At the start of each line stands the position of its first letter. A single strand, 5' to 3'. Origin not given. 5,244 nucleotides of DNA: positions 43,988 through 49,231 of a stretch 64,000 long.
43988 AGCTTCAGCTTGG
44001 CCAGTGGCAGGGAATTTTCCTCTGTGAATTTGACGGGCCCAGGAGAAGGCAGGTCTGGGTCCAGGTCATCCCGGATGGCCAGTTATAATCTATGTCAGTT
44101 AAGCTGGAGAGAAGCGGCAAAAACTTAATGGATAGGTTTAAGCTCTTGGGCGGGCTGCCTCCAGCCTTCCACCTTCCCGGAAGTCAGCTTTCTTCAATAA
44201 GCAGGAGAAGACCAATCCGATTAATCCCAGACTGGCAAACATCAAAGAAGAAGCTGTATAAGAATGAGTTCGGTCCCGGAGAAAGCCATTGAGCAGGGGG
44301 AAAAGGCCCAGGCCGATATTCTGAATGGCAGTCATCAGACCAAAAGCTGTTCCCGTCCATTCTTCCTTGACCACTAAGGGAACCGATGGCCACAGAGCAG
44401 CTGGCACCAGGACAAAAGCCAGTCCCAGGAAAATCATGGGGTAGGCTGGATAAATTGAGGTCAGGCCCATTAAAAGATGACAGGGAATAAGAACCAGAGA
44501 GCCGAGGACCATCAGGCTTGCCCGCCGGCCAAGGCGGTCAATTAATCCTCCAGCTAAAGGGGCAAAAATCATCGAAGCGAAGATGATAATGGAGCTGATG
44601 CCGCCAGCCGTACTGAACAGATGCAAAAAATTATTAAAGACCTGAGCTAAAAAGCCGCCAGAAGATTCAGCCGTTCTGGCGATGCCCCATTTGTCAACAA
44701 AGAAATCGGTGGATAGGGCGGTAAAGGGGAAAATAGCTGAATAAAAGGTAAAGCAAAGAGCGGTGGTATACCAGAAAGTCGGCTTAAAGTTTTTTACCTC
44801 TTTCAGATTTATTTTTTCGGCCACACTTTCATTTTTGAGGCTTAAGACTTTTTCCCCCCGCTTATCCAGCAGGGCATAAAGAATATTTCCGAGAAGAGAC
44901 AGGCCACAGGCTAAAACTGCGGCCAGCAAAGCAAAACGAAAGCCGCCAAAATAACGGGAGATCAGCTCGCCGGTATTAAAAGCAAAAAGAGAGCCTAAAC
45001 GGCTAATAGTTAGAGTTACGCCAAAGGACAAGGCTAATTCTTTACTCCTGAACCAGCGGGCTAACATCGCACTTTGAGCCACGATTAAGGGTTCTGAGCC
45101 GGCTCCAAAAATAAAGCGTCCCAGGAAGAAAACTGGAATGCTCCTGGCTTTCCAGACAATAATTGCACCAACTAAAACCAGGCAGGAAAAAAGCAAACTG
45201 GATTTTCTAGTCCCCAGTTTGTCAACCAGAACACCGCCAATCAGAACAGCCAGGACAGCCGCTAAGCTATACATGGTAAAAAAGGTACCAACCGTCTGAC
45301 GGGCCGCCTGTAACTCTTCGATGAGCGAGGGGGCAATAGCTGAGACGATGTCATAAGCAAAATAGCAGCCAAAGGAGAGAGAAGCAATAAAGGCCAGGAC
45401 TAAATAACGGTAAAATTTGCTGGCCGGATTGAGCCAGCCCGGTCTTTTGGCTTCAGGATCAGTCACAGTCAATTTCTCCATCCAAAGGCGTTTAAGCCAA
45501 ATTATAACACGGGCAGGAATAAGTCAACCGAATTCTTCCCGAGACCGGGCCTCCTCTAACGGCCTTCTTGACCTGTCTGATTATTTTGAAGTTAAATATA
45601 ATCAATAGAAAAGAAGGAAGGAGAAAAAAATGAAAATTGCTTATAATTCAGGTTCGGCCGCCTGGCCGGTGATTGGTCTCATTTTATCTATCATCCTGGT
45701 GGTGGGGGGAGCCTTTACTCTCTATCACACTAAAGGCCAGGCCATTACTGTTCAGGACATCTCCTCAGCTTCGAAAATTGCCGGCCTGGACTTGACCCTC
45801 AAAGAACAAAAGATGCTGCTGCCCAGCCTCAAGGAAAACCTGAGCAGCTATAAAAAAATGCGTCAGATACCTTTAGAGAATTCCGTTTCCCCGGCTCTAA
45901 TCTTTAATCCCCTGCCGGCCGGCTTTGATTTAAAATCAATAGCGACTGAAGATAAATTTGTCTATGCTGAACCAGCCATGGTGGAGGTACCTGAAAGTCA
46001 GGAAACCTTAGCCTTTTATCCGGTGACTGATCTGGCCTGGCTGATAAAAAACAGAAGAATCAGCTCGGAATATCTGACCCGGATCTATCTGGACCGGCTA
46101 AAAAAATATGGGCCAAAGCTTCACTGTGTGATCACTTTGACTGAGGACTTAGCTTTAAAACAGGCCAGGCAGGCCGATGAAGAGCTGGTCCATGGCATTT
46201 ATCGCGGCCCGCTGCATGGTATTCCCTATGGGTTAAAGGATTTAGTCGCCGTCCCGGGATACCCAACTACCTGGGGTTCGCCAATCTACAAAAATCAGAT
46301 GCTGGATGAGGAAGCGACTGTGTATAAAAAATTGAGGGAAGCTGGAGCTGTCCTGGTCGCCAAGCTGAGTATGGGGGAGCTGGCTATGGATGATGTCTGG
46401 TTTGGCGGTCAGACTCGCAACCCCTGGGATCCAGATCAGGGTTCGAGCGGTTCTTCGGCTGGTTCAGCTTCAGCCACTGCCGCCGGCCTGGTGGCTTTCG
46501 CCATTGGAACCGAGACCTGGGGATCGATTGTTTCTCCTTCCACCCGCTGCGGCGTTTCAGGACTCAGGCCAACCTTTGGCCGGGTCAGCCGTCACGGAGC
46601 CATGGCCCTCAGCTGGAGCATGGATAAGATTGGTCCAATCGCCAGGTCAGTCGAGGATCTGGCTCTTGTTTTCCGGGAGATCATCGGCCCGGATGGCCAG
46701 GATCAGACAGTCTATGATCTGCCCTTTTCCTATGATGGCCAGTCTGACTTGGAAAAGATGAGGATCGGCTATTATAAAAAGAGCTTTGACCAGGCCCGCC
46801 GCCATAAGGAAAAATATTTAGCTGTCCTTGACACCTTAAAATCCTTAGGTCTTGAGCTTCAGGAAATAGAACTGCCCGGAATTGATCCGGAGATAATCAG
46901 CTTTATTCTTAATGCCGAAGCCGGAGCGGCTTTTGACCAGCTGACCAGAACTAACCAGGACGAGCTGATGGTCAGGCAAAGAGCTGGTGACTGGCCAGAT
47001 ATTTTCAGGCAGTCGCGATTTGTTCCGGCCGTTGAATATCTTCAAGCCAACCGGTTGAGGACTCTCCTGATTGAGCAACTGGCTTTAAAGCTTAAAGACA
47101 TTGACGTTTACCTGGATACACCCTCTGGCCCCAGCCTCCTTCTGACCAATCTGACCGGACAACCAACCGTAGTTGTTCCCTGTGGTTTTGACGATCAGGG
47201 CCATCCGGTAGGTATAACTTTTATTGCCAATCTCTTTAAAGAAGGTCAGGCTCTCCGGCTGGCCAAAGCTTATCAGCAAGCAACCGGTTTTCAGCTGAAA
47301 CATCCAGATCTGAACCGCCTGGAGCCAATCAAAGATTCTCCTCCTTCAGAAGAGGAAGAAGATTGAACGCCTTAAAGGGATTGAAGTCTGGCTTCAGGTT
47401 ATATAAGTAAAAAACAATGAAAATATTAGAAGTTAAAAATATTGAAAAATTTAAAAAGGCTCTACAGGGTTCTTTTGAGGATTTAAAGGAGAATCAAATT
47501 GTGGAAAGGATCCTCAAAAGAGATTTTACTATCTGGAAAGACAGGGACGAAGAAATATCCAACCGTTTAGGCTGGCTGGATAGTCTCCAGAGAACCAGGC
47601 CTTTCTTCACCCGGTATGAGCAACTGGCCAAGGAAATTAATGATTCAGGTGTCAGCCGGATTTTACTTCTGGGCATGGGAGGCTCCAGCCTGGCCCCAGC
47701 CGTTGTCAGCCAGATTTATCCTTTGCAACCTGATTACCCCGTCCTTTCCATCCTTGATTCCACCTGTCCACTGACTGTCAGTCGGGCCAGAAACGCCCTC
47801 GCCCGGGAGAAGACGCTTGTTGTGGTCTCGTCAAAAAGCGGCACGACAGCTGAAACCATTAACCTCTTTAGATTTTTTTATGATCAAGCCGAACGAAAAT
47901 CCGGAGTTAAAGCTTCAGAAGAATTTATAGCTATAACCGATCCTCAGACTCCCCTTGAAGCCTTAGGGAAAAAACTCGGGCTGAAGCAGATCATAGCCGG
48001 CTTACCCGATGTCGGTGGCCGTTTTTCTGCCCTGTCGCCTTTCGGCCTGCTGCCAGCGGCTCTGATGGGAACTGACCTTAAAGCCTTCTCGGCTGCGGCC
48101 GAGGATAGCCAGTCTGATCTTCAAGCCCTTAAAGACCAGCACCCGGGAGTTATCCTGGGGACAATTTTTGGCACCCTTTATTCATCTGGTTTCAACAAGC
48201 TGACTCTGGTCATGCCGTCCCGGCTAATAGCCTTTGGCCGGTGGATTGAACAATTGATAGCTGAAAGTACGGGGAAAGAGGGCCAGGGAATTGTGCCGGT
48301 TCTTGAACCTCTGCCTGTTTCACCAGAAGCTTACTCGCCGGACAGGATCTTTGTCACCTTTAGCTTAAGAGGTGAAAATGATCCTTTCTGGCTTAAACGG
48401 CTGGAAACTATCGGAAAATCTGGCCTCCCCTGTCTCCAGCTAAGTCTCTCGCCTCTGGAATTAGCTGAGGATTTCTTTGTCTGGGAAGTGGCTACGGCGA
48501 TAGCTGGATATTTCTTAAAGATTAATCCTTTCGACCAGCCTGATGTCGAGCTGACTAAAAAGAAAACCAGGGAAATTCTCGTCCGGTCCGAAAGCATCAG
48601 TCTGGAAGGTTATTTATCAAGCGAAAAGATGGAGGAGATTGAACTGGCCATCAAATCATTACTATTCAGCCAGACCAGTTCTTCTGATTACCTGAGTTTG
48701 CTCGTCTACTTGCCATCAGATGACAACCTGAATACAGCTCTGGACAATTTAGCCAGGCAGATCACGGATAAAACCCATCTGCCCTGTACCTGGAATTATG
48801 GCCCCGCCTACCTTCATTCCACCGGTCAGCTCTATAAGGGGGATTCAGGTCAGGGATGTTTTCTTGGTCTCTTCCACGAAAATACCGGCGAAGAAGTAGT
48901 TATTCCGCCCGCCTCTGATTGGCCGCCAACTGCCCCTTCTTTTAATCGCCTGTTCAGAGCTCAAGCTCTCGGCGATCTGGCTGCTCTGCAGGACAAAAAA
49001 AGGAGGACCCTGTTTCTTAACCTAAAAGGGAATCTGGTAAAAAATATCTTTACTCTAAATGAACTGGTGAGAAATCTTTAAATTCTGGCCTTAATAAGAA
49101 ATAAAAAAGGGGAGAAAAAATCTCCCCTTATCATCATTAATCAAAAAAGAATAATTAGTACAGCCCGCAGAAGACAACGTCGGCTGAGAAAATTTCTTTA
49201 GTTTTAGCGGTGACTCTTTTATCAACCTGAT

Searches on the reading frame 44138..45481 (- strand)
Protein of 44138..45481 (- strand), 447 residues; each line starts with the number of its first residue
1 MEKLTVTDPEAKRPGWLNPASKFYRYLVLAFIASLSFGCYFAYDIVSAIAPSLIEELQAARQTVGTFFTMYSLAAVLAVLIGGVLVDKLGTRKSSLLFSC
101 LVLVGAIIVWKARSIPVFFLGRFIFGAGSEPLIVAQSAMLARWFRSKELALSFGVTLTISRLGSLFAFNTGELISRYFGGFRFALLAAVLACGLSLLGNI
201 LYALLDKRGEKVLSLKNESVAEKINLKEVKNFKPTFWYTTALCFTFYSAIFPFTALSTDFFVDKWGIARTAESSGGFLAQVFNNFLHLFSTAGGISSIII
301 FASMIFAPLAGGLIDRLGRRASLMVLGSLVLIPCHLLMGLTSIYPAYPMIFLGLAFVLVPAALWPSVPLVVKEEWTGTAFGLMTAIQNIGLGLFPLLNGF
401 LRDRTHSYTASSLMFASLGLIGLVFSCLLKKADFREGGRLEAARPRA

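Call 48: search_protein_families(library=pfam, proteins=[window:44138-45481:-], max_evalue=0.00001)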
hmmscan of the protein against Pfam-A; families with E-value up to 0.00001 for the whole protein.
window:44138-45481:- (447 aa): 2 families
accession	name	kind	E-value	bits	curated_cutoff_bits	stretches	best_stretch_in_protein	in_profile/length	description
PF07690.21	MFS_1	-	9.8e-35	120.5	33.4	2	33-258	2-230/347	Major Facilitator Superfamily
PF00083.30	Sugar_tr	-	1.2e-07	31.4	22.3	0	60-128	44-115/452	Sugar (and other) transporter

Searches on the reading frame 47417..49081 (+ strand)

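Call 48: search_protein_families(library=pfam, proteins=[window:47417-49081:+], max_evalue=0.00001)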
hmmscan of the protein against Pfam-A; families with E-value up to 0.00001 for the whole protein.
window:47417-49081:+ (554 aa): 1 family
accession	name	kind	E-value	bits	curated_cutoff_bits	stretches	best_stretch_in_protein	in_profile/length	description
PF00342.24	PGI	-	2.1e-15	56.8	22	1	78-288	95-309/486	Phosphoglucose isomerase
